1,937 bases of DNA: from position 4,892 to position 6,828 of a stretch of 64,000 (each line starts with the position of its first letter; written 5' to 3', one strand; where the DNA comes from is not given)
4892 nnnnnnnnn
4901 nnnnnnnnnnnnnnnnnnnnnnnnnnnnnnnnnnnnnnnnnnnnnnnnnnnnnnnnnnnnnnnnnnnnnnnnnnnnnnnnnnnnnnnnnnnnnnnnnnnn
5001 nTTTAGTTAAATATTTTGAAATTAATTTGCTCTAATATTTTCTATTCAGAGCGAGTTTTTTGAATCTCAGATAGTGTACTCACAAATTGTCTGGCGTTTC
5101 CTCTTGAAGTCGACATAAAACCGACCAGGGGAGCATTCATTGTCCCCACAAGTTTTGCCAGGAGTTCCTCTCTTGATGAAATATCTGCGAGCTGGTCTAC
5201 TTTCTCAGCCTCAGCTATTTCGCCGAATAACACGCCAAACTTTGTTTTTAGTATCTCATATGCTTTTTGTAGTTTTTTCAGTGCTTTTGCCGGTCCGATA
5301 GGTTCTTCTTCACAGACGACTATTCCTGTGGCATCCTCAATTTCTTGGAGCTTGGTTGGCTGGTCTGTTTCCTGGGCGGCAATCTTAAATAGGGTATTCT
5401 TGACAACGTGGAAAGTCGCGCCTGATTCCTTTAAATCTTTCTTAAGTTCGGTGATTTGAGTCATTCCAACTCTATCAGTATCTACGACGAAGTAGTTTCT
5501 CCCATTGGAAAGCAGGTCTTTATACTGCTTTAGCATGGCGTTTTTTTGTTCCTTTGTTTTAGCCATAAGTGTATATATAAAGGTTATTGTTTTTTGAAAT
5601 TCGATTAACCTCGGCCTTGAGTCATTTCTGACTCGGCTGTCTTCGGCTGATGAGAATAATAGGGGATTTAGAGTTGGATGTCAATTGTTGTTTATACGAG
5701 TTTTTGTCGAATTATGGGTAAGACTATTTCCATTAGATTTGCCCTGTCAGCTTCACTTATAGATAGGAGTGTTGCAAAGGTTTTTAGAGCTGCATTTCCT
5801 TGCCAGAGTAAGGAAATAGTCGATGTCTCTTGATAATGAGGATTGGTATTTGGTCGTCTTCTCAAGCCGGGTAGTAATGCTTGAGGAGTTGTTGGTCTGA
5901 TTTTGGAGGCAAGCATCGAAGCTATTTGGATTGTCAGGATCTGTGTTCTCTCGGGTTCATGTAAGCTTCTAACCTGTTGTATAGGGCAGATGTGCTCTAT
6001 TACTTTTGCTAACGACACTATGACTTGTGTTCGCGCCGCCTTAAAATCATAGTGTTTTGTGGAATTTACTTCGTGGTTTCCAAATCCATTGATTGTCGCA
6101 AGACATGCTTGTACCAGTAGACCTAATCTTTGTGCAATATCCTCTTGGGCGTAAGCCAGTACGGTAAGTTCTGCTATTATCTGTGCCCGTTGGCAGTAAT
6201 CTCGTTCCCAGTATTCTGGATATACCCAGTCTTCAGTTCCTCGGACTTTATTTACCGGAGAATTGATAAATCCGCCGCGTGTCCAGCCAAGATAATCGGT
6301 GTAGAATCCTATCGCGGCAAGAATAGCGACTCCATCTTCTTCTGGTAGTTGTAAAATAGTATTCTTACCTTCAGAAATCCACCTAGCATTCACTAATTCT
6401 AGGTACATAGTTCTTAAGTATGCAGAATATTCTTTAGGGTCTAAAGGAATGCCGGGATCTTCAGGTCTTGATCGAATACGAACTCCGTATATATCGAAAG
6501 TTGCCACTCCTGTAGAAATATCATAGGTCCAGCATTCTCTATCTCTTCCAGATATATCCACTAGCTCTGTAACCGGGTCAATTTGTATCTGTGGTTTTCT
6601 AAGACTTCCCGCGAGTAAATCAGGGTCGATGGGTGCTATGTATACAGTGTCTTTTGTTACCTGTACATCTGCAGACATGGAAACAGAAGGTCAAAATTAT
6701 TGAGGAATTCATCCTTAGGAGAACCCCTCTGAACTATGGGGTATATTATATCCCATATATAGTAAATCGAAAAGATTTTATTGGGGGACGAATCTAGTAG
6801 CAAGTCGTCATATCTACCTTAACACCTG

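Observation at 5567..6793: Orphan 328-aa gene inserted between rplA and rplJ in the otherwise canonical rplKAJL operon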

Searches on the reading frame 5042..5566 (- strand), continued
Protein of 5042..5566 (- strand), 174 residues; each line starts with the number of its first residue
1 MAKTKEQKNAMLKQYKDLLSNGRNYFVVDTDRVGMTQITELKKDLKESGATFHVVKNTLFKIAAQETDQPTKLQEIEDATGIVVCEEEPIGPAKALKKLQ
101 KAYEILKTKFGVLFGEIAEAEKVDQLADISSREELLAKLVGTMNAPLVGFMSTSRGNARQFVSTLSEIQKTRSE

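Call 39: find_encoding_contigs(protein=P0027, flank=7000, max_places=1)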
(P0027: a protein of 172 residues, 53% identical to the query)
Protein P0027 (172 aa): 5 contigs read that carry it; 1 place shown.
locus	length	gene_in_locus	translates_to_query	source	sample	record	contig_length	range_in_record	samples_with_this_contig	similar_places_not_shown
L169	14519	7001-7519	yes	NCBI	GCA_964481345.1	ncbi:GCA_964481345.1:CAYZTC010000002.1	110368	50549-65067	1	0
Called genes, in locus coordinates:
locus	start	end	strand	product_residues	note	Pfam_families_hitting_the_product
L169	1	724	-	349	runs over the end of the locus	PF06723:MreB_Mbl, PF00022:Actin (faint), PF00012:HSP70, PF14450:FtsA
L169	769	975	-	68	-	PF00830:Ribosomal_L28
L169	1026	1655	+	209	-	PF02163:Peptidase_M50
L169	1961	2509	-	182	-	-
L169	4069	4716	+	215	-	PF02357:NusG, PF00467:KOW (weak)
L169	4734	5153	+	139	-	PF03946:Ribosomal_L11_N, PF00298:Ribosomal_L11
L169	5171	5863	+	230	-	PF00687:Ribosomal_L1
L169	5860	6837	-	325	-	PF01820:Dala_Dala_lig_N, PF02655:ATP-grasp_3 (weak), PF02222:ATP-grasp (weak), PF07478:Dala_Dala_lig_C, PF13535:ATP-grasp_4 (weak)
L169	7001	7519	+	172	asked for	PF00466:Ribosomal_L10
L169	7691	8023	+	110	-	PF16320:Ribosomal_L12_N, PF00542:Ribosomal_L12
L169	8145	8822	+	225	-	PF14402:7TM_transglut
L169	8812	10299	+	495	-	PF14397:ATPgrasp_ST, PF08443:RimK (faint)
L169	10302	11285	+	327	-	PF14397:ATPgrasp_ST (weak), PF02655:ATP-grasp_3 (faint), PF08443:RimK (weak), PF02955:GSH-S_ATP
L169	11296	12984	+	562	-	-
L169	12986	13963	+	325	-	PF08443:RimK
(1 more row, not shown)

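Call 40: find_encoding_contigs(protein=P0013, flank=7000, max_places=2)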
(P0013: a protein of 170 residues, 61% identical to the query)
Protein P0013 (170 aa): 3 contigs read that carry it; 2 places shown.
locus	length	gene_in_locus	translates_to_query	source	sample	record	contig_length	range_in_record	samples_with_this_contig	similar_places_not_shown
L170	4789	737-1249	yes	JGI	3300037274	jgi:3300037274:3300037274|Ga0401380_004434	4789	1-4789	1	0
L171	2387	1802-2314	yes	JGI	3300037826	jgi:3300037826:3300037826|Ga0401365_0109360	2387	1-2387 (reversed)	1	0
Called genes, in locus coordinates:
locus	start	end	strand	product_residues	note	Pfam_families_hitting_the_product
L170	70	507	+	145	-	-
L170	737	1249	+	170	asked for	PF00466:Ribosomal_L10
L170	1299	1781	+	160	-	-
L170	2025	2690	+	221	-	PF14402:7TM_transglut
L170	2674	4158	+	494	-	PF14397:ATPgrasp_ST, PF08443:RimK (faint)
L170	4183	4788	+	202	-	?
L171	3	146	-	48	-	?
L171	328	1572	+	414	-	-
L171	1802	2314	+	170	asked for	PF00466:Ribosomal_L10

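Call 70: find_encoding_contigs(protein=P0009, flank=4000, max_places=2)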
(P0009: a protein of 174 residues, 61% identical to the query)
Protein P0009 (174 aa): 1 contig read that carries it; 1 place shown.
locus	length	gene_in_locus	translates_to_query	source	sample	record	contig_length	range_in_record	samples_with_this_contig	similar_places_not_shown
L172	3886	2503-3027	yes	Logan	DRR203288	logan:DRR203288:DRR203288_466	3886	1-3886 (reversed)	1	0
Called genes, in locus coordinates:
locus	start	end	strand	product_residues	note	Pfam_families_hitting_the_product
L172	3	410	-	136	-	?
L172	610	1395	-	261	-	-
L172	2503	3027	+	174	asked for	PF00466:Ribosomal_L10, PF27436:RL10_C (weak)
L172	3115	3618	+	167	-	PF16320:Ribosomal_L12_N, PF00542:Ribosomal_L12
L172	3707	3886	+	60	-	?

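Call 75: search_protein_families(library=pfam, proteins=[L081:2343-3656:+, L083:4727-5848:+, L086:4599-5882:+, L171:328-1572:+, L082:4640-5551:-, L085:2103-3641:-, L172:610-1395:-, L086:1917-4505:-], max_evalue=0.1)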
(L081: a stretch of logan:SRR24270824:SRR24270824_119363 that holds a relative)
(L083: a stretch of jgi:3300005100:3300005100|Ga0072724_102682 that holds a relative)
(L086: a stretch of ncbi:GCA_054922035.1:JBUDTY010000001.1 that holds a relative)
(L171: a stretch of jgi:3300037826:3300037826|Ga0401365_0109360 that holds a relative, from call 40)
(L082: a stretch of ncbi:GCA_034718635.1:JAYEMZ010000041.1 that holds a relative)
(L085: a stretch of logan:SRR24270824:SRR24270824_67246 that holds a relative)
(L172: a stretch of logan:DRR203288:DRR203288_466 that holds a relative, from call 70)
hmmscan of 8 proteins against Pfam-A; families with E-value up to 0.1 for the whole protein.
L081:2343-3656:+ (437 aa): 0 families

L083:4727-5848:+ (373 aa): 0 families

L086:4599-5882:+ (427 aa): 0 families

L171:328-1572:+ (414 aa): 0 families

L082:4640-5551:- (303 aa): 0 families

L085:2103-3641:- (512 aa): 0 families

L172:610-1395:- (261 aa): 1 family
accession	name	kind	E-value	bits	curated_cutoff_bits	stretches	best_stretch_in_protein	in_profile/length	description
PF18940.5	DUF5687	-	0.038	13.7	33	1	1-75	105-176/484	Family of unknown function (DUF5687)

L086:1917-4505:- (862 aa): 0 families

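Call 76: search_protein_families(library=padloc, proteins=[L081:2343-3656:+, L083:4727-5848:+, L086:4599-5882:+, L171:328-1572:+, L082:4640-5551:-, L085:2103-3641:-, L172:610-1395:-, L086:1917-4505:-], max_evalue=0.1)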
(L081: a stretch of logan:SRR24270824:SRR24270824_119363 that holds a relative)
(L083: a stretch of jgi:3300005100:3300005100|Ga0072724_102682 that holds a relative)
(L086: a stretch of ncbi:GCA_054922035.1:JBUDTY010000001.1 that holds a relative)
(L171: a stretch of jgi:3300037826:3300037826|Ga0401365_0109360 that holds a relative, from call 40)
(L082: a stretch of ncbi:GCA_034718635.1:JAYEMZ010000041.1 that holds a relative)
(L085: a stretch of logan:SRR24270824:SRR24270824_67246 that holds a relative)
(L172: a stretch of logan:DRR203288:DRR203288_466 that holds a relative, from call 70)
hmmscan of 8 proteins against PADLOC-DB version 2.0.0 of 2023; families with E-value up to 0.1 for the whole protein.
L081:2343-3656:+ (437 aa): 0 families

L083:4727-5848:+ (373 aa): 0 families

L086:4599-5882:+ (427 aa): 0 families

L171:328-1572:+ (414 aa): 0 families

L082:4640-5551:- (303 aa): 0 families

L085:2103-3641:- (512 aa): 0 families

L172:610-1395:- (261 aa): 0 families

L086:1917-4505:- (862 aa): 0 families

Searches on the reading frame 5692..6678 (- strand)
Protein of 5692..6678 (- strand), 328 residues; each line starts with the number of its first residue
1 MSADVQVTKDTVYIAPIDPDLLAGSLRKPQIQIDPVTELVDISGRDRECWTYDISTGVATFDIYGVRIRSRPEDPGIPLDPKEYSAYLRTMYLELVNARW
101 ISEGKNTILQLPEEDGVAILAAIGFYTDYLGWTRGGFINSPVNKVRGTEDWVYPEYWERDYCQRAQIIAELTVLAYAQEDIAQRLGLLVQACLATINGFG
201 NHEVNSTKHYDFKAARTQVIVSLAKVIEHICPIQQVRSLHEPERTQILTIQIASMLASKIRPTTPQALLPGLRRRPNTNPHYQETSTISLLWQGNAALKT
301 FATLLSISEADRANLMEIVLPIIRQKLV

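Call 3: search_protein_families(library=pfam, proteins=[window:5692-6678:-], max_evalue=1)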
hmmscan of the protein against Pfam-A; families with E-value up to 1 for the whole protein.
window:5692-6678:- (328 aa): 0 families

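Call 5: search_protein_families(library=ncbifam, proteins=[window:5692-6678:-], max_evalue=1)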
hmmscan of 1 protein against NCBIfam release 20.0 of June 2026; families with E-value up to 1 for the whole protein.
window:5692-6678:- (328 aa): 0 families

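Call 6: find_homologous_proteins(query=window:5692-6678:-, max_evalue=0.001)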
Query window:5692-6678:- (328 aa): 1 proteins with E <= 0.001 among 2955 candidates.
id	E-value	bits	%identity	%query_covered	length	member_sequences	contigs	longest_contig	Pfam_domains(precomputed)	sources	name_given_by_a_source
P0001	1.0e-217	740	100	100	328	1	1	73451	-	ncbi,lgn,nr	ncbi:hypothetical protein JW710_04565 [Candidatus Dojkabacteria bacterium]|nr:hypothetical protein [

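Call 7: search_protein_families(library=phrogs, proteins=[window:5692-6678:-], max_evalue=1)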
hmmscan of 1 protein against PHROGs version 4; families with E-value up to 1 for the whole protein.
window:5692-6678:- (328 aa): 1 family
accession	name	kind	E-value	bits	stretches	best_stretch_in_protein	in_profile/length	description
phrog_15401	-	unknown function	0.36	12.4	0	189-225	40-76/124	-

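Call 8: search_protein_families(library=padloc, proteins=[window:5692-6678:-], max_evalue=1)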
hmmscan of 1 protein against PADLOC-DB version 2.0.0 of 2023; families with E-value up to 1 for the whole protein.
window:5692-6678:- (328 aa): 0 families

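Call 27: search_protein_representatives(protein=window:5692-6678:-)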
Query: 328 residues. Proteins with E-value up to 0.001 (for the whole library): 1; up to 1e-10: 1; up to 1e-30: 1. The best 1 are listed.
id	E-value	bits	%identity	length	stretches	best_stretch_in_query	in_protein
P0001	3.2e-218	739.5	100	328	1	1-328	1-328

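Call 28: predict_structure(protein=window:5692-6678:-)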
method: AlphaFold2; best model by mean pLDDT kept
length: 328 residues; sequences in the alignment: 1
mean_pLDDT: 37.5   pTM: 0.32
mean pLDDT of the five models: 37.5, 35.1, 32.4, 31.9, 30.3
residues with pLDDT >= 90: 0; 70-90: 0; 50-70: 11; < 50: 317
segments of 3 or more residues with pLDDT < 50: 1-187, 200-222, 224-328
pLDDT, mean of each block of 10 residues (from residue 1): 27 30 31 30 33 40 39 37 40 40 31 33 39 32 34 36 44 44 48 51 42 46 45 33 37 38 29 31 34 42 40 44 37
secondary structure, 60 per line:
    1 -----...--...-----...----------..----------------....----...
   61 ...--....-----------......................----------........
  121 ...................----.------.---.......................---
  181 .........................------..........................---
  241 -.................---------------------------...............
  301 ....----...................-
elements in order: E6-8 E11-13 E50-53 E58-63 E66-69 H81-102 H113-139 H155-177 H181-205 H212-237 H242-258 H286-304 H309-327

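Call 34: find_homologous_proteins(query=A1, max_evalue=1)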
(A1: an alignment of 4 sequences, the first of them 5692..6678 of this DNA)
Query A1 (4 sequences) (328 aa, profile of the alignment): 2 proteins with E <= 1 among 8000 candidates.
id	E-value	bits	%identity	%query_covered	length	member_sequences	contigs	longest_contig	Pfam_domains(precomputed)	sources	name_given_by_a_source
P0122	1.1e-112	395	-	-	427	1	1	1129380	-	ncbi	-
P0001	1.9e-105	371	100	100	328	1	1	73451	-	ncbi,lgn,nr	ncbi:hypothetical protein JW710_04565 [Candidatus Dojkabacteria bacterium]|nr:hypothetical protein [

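Call 50: search_solved_structures(query=window:5692-6678:-, max_evalue=10)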
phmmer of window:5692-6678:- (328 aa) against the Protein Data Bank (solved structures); distinct sequences matched with E-value up to 10: 0.

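Call 60: search_dna_similar(query=window:5692-6678:-, collection=phages, mode=protein, max_evalue=1, max_rows=5)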
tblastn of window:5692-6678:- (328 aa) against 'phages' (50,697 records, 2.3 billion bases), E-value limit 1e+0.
No match.

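Call 61: search_dna_similar(query=window:5692-6678:-, collection=plasmids, mode=protein, max_evalue=1, max_rows=5)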
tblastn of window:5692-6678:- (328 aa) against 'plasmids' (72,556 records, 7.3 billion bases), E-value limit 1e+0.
Records with a match: 1; places in all: 1; records where one place covers at least 80% of the query: 0.
Best place of each record, by identity: <60% 1.
By first word of the organism name: Rhizobium 1.
By predicted mobility (MOB-suite, as given by PLSDB): conjugative 1.
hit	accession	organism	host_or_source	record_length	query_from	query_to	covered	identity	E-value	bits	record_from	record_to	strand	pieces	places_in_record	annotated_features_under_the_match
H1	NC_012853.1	Rhizobium leguminosarum bv. trifolii WSM1325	-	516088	271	327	17%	40.0%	6e-2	43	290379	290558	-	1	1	amidase family protein | NAD(P)H-dependent oxidoreductase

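Call 62: find_related_loci(query=window:5692-6678:-, collection=viral_contigs, flank=3000)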
Query window:5692-6678:- (328 aa) in viral_contigs; peptide patterns used: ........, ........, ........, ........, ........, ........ (x = any residue, [..] = any of these).
3 stretches matched a pattern, but none encodes a relative of the query by tblastn (E <= 1e-3).

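Call 68: predict_structure(protein=P0122)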
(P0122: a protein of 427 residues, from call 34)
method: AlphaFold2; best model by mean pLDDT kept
length: 427 residues; sequences in the alignment: 1
mean_pLDDT: 40.2   pTM: 0.33
mean pLDDT of the five models: 40.2, 39.2, 35.0, 34.4, 34.0
residues with pLDDT >= 90: 0; 70-90: 0; 50-70: 92; < 50: 335
segments of 3 or more residues with pLDDT < 50: 1-80, 93-213, 222-232, 272-281, 325-427
pLDDT, mean of each block of 10 residues (from residue 1): 26 25 25 25 29 41 35 42 50 46 39 32 33 30 30 33 36 34 29 26 39 49 43 49 53 64 61 45 53 61 62 57 47 42 42 42 40 40 38 32 33 38 32
secondary structure, 60 per line:
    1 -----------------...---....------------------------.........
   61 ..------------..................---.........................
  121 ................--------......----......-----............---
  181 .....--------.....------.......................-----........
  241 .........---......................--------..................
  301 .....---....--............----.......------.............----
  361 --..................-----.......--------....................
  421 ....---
elements in order: H24-27 H52-62 H75-92 H96-136 H145-150 H155-160 H166-177 H181-185 H194-198 H205-227 H233-249 H253-274 H283-305 H309-312 H315-326 H331-337 H344-356 H363-380 H386-392 H401-424

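Call 69: find_encoding_contigs(protein=P0001, flank=4000, max_places=2)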
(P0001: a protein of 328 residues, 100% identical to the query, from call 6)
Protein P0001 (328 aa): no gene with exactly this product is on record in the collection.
